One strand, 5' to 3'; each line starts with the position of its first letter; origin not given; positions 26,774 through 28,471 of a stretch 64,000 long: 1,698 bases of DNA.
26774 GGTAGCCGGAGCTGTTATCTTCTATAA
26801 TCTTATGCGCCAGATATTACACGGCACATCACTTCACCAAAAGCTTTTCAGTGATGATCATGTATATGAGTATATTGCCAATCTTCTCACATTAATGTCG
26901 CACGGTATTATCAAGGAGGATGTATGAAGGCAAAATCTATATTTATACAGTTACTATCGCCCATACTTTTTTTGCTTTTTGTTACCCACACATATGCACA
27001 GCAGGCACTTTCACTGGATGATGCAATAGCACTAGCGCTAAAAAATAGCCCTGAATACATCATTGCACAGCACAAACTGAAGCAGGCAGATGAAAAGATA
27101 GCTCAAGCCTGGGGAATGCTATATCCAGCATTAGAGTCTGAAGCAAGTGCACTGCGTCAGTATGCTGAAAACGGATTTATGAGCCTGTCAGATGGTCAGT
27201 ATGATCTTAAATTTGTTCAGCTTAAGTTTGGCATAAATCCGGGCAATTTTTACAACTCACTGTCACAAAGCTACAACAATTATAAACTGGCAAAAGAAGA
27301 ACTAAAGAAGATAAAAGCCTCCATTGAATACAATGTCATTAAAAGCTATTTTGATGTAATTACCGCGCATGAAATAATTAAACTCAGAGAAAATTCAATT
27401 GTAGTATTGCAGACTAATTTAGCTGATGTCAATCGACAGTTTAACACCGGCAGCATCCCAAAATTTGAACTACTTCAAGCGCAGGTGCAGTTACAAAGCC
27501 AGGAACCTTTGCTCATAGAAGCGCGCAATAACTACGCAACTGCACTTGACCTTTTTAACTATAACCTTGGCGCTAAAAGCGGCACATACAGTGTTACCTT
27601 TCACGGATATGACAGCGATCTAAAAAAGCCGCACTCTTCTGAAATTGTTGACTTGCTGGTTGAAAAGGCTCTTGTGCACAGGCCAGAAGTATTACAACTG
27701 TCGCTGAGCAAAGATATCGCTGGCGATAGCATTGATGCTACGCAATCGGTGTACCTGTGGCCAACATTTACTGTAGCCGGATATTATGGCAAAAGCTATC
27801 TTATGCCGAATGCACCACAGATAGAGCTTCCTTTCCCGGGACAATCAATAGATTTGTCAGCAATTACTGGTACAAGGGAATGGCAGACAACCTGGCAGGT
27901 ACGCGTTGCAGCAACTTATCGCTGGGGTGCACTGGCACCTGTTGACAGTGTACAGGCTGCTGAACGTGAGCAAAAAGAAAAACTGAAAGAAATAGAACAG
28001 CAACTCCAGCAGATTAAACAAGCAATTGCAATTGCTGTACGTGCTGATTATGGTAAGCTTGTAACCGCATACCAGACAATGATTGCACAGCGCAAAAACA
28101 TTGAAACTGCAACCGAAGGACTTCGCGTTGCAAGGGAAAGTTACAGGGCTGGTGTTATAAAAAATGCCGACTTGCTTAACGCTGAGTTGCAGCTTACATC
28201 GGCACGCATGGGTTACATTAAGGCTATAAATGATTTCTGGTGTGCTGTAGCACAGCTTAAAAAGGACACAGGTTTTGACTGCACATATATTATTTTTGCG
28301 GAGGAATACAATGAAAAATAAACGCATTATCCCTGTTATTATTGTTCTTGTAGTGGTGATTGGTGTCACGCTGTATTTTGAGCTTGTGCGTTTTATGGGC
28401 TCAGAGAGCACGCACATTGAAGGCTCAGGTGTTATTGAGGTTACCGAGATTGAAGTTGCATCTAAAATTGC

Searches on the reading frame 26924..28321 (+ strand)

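Call 54: search_protein_families(library=pfam, max_evalue=0.00001, proteins=[window:26924-28321:+])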
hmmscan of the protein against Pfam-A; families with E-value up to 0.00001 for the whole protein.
window:26924-28321:+ (465 aa): 1 family
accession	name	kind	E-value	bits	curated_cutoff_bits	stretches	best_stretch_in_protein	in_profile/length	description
PF02321.23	OEP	-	1.9e-44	152.1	22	2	31-215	1-186/187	Outer membrane efflux protein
